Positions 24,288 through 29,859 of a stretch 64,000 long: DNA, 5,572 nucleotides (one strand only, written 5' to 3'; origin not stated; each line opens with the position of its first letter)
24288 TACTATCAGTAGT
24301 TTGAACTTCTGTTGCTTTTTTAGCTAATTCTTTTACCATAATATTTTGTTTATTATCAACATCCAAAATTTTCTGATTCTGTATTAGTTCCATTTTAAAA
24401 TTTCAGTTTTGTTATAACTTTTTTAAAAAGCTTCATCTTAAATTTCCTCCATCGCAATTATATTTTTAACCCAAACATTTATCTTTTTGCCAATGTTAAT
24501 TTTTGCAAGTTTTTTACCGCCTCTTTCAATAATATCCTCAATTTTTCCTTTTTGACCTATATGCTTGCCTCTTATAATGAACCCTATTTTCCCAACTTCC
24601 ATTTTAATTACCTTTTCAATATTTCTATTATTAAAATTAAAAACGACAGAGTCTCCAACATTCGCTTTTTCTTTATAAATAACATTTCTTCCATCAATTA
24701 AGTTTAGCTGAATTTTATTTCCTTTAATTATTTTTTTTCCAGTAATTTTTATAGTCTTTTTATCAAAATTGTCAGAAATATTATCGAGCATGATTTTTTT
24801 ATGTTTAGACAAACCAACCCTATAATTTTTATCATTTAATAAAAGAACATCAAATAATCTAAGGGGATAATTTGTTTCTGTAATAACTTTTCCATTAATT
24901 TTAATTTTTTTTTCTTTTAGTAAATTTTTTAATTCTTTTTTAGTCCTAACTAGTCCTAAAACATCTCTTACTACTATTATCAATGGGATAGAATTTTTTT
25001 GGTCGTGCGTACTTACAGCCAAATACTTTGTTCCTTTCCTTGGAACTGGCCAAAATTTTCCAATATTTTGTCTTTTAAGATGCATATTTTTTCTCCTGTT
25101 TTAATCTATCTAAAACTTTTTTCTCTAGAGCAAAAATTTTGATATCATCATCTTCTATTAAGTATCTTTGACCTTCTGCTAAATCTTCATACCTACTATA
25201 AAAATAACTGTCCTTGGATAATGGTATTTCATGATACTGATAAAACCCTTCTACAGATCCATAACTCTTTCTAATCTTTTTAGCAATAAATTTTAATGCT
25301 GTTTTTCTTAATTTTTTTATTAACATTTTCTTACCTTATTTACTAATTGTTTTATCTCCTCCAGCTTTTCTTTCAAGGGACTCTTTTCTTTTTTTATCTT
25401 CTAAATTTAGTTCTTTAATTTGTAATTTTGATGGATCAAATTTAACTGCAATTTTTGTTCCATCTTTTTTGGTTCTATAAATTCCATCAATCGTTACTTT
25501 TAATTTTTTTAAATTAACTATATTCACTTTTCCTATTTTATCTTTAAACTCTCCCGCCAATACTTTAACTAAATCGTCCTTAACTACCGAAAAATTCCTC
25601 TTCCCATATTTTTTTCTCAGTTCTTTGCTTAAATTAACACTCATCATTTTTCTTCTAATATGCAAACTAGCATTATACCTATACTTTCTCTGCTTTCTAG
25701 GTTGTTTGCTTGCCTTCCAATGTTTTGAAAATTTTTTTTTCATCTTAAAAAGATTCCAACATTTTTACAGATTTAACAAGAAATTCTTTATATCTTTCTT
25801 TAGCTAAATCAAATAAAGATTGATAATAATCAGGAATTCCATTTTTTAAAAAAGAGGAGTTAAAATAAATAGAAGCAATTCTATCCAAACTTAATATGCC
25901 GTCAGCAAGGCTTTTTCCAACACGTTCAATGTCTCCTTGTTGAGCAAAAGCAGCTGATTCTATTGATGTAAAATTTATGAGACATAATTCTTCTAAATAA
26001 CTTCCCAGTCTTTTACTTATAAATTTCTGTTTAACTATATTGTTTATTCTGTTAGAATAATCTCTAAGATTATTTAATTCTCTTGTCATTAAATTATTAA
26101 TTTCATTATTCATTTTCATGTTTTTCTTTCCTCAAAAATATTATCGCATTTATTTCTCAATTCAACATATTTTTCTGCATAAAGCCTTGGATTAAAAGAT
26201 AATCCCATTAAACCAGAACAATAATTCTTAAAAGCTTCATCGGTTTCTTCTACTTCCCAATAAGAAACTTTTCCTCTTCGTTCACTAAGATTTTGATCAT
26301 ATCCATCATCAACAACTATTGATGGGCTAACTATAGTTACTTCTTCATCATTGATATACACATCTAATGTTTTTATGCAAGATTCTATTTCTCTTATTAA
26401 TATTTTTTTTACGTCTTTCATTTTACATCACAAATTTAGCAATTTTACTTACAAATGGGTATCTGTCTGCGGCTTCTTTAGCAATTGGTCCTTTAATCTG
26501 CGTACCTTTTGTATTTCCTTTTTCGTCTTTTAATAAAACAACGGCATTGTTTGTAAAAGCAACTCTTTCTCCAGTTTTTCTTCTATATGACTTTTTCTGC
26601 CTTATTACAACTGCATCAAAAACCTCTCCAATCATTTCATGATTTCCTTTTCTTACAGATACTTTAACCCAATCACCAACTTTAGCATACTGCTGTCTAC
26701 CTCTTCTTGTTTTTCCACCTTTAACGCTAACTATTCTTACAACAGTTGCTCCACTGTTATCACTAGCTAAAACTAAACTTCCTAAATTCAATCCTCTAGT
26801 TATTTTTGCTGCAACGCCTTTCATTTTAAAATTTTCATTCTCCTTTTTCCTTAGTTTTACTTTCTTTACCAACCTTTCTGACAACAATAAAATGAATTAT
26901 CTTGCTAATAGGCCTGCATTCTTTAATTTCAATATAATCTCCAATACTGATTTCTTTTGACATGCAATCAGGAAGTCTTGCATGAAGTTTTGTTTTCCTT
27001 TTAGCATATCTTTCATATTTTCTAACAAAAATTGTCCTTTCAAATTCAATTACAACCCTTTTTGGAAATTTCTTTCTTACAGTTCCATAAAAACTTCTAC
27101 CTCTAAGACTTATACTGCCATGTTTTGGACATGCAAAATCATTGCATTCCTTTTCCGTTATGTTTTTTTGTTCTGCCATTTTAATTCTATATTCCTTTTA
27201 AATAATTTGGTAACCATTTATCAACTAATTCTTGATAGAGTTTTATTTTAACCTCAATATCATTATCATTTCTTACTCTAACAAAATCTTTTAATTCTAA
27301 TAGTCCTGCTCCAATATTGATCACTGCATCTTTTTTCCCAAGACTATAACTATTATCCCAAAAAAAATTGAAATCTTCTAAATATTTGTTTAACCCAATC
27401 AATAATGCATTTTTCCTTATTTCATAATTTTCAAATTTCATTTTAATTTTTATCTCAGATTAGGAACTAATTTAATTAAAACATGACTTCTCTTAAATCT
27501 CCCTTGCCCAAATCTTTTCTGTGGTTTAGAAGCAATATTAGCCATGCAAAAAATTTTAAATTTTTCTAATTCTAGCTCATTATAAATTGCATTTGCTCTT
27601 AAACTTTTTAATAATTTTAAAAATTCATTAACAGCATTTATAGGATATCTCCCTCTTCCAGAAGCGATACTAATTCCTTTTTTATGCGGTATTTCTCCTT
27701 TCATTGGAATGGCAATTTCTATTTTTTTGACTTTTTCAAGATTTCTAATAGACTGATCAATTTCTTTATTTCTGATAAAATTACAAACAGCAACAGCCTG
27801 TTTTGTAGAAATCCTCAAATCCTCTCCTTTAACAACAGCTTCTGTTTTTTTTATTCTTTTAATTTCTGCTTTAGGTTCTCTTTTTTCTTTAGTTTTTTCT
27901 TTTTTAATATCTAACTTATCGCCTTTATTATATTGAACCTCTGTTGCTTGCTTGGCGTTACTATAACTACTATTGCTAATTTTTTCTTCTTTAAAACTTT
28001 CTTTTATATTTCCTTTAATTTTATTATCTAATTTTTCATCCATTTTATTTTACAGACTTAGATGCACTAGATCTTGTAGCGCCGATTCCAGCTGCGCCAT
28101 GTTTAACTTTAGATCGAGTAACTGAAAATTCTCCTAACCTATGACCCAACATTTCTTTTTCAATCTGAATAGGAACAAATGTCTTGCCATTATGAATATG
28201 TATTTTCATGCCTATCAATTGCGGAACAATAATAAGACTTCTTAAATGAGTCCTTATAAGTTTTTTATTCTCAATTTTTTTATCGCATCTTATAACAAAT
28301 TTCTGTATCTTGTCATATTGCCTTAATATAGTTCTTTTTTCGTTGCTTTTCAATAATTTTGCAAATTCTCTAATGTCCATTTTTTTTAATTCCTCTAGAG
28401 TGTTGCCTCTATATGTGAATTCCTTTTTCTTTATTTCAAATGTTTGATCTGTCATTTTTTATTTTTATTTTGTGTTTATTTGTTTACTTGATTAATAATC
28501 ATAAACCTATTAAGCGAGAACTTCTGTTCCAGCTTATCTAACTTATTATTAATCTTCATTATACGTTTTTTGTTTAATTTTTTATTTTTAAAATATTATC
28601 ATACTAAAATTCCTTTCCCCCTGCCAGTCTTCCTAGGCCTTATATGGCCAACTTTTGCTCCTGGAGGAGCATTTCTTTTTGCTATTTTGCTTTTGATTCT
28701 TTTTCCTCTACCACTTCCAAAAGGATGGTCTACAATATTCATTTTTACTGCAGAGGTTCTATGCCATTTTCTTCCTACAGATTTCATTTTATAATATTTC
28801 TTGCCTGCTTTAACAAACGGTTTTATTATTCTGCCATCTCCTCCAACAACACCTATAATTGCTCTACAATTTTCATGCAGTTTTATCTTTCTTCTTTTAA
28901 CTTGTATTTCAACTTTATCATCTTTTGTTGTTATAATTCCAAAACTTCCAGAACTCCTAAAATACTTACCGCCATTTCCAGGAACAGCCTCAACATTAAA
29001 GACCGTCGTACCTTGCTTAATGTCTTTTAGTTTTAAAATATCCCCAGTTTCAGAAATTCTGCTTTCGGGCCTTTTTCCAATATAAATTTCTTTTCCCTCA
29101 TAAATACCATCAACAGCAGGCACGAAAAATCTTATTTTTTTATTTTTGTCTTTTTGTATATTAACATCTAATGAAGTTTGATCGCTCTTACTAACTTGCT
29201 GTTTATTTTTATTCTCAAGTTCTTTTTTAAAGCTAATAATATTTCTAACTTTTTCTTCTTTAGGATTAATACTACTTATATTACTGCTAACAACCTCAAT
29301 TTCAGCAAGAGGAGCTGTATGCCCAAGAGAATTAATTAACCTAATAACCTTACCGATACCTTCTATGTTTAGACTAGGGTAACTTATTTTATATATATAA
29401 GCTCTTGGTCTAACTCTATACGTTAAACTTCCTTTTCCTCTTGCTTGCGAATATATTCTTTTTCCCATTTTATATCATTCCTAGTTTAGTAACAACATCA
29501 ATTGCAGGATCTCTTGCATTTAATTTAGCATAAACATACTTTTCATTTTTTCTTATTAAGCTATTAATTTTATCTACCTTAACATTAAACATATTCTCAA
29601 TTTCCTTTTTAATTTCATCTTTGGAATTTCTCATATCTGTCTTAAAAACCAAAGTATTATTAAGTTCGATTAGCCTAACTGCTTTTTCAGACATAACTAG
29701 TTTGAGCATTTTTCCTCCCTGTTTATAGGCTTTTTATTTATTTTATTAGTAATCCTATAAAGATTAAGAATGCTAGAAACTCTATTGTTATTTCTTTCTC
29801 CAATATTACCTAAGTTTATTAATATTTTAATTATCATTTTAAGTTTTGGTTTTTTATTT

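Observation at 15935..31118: Ten orphan ORFs interleaved with, and translationally coupled to, the universal ribosomal protein gene cluster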

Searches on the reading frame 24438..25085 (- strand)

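Call 5: search_protein_families(library=pfam, max_evalue=0.001, proteins=[window:24438-25085:-])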
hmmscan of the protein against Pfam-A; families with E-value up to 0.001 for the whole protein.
window:24438-25085:- (215 aa): 2 families
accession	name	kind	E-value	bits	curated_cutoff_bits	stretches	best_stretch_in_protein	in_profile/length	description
PF00900.26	Ribosomal_S4e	-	1.1e-13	51.2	25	1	85-156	2-75/75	Ribosomal family S4e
PF01479.30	S4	-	1.6e-06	28.2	22.8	1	43-80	10-47/48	S4 domain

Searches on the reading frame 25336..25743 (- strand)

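Call 5: search_protein_families(library=pfam, max_evalue=0.001, proteins=[window:25336-25743:-])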
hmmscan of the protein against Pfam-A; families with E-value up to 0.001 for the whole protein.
window:25336-25743:- (135 aa): 2 families
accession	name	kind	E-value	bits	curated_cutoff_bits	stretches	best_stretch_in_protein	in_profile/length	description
PF16906.11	Ribosomal_L26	-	4.4e-29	101.2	28.8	1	12-126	1-82/82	Ribosomal proteins L26 eukaryotic, L24P archaeal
PF00467.35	KOW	-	1.2e-05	25.3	22.3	1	55-86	1-32/32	KOW motif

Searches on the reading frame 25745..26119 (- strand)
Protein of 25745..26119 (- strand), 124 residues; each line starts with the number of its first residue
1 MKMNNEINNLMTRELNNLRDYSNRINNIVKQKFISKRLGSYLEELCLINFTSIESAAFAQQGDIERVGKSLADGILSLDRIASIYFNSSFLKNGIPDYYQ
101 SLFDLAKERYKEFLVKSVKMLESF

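Call 3: search_protein_families(library=pfam, max_evalue=1, proteins=[window:25745-26119:-])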
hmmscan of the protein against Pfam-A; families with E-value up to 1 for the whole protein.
window:25745-26119:- (124 aa): 1 family
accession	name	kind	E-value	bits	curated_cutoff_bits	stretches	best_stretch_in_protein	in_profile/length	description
PF16528.11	Exo84_C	-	0.045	14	32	1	20-57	102-139/205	Exocyst component 84 C-terminal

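Call 4: search_protein_families(library=ncbifam, max_evalue=1, proteins=[window:25745-26119:-])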
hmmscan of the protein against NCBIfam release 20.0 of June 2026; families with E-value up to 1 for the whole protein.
window:25745-26119:- (124 aa): 2 families
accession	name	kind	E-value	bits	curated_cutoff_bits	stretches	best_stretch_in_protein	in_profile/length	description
NF045969.1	trig_like_plasma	equivalog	0.0094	14.8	140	1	4-45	217-259/399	trigger factor-related chaperone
NF008365.0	PRK11161.1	subfamily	0.034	13.4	228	1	10-87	34-110/250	fumarate/nitrate reduction transcriptional regulator Fnr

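Call 18: search_protein_families(library=phrogs, max_evalue=0.1, proteins=[window:25745-26119:-])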
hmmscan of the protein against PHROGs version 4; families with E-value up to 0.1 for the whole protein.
window:25745-26119:- (124 aa): 1 family
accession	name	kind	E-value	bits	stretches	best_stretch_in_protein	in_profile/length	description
phrog_6075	-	unknown function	0.0083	17.4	1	5-39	40-74/100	-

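Call 19: search_protein_families(library=padloc, max_evalue=0.1, proteins=[window:25745-26119:-])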
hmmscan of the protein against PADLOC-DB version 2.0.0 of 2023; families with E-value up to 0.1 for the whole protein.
window:25745-26119:- (124 aa): 0 families

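Call 98: search_solved_structures(query=A3, max_evalue=1)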
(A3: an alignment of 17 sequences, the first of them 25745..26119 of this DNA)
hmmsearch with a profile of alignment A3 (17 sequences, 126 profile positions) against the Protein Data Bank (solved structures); distinct sequences matched with E-value up to 1: 4.
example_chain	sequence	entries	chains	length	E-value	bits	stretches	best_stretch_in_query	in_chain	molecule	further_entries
8xyv_A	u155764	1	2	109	0.0099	19.3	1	53-122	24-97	De novo designed protein 0705-5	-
4dks_A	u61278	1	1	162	0.75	13.3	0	47-114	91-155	Probable integrase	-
3vcf_A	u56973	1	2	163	0.75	13.2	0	47-114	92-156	Probable integrase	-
3uxu_A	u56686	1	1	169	0.97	12.9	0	48-114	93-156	Probable integrase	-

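Call 101: search_protein_families(library=pfam, alignment_id=A3, max_evalue=0.01)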
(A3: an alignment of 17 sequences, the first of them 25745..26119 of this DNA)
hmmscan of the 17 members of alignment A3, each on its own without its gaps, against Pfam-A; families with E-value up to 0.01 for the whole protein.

A. member 1, window:25745-26119:- (124 aa): 0 families

B. families by the number of members that match (of 17 scanned): 2 families
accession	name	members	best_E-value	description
PF01369.25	Sec7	1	0.0012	Sec7 domain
PF11428.13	DUF3196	1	0.0049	Protein of unknown function (DUF3196)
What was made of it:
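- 25745..26119 (-): O4, 124 aa, family alignment suggestive of an all-helical protein (not modelled), before L24. No Pfam or PDB sequence match (calls 98, 101).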

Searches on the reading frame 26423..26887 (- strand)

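Call 5: search_protein_families(library=pfam, max_evalue=0.001, proteins=[window:26423-26887:-])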
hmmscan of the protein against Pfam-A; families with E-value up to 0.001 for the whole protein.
window:26423-26887:- (154 aa): 1 family
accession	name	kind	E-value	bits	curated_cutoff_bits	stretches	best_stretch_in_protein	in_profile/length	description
PF00238.24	Ribosomal_L14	-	1.4e-30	106.2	23.6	1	36-153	5-121/122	Ribosomal protein L14p/L23e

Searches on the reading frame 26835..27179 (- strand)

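Call 5: search_protein_families(library=pfam, max_evalue=0.001, proteins=[window:26835-27179:-])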
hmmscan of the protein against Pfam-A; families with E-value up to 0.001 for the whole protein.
window:26835-27179:- (114 aa): 1 family
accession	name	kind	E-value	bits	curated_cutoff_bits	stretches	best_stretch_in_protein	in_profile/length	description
PF00366.26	Ribosomal_S17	-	1.2e-16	61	25.9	1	34-101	4-68/68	Ribosomal protein S17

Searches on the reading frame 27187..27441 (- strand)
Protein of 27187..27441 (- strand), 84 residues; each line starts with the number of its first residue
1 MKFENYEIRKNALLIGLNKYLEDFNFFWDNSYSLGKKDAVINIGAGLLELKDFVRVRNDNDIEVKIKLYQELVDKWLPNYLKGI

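Call 3: search_protein_families(library=pfam, max_evalue=1, proteins=[window:27187-27441:-])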
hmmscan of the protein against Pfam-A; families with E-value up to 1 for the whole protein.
window:27187-27441:- (84 aa): 0 families

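Call 4: search_protein_families(library=ncbifam, max_evalue=1, proteins=[window:27187-27441:-])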
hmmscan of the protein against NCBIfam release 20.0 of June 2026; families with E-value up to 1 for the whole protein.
window:27187-27441:- (84 aa): 1 family
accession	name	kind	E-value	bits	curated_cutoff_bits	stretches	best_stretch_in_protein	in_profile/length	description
NF041383.1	Trx_VPGUxxT_two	exception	0.21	11.2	275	1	26-62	154-190/287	VPGUxxT family thioredoxin-like (seleno)protein, type 2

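Call 18: search_protein_families(library=phrogs, max_evalue=0.1, proteins=[window:27187-27441:-])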
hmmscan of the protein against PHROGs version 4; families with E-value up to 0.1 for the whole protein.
window:27187-27441:- (84 aa): 0 families

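Call 19: search_protein_families(library=padloc, max_evalue=0.1, proteins=[window:27187-27441:-])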
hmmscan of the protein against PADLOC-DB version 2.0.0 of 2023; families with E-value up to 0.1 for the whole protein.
window:27187-27441:- (84 aa): 0 families

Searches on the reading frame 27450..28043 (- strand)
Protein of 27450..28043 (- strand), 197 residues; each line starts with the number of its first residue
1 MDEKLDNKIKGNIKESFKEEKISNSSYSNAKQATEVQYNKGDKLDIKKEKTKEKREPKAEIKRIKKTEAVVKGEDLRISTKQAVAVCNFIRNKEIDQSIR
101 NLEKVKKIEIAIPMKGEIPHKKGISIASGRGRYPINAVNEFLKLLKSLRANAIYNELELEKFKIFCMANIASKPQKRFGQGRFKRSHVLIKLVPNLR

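Call 5: search_protein_families(library=pfam, max_evalue=0.001, proteins=[window:27450-28043:-])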
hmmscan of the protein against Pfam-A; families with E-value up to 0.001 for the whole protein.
window:27450-28043:- (197 aa): 1 family
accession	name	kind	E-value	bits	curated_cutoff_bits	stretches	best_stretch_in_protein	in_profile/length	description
PF00237.24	Ribosomal_L22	-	2.5e-08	34.5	28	1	72-164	2-67/104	Ribosomal protein L22p/L17e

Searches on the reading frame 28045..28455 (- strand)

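Call 5: search_protein_families(library=pfam, max_evalue=0.001, proteins=[window:28045-28455:-])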
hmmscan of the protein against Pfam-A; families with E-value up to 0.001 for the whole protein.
window:28045-28455:- (136 aa): 1 family
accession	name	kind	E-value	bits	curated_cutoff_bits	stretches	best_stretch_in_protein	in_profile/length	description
PF00203.26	Ribosomal_S19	-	2.8e-25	88.4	27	1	52-119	11-81/81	Ribosomal protein S19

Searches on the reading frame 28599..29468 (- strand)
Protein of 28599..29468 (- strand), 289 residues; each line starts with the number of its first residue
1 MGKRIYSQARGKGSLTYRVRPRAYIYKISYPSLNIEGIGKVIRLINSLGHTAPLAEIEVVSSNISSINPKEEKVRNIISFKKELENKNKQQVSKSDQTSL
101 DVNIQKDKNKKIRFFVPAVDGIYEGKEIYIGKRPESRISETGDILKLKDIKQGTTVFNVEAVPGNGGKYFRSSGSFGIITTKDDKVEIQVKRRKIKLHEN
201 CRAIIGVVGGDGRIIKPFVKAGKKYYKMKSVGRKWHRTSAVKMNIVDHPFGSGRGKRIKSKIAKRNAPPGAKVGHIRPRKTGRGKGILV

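Call 5: search_protein_families(library=pfam, max_evalue=0.001, proteins=[window:28599-29468:-])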
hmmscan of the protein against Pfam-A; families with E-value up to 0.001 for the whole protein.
window:28599-29468:- (289 aa): 1 family
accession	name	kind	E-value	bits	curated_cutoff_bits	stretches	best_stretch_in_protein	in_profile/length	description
PF03947.24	Ribosomal_L2_C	-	4.8e-30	104.6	33.7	1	141-260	2-118/126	Ribosomal Proteins L2, C-terminal domain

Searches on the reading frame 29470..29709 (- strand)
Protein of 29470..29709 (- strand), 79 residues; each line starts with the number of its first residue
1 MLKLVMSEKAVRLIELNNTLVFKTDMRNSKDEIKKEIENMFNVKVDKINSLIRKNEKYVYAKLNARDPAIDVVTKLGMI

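Call 5: search_protein_families(library=pfam, max_evalue=0.001, proteins=[window:29470-29709:-])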
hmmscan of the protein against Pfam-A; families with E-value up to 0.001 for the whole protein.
window:29470-29709:- (79 aa): 1 family
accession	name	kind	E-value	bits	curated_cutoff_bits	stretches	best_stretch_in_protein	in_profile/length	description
PF00276.25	Ribosomal_L23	-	2e-12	47.8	30.8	1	3-61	5-62/86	Ribosomal protein L23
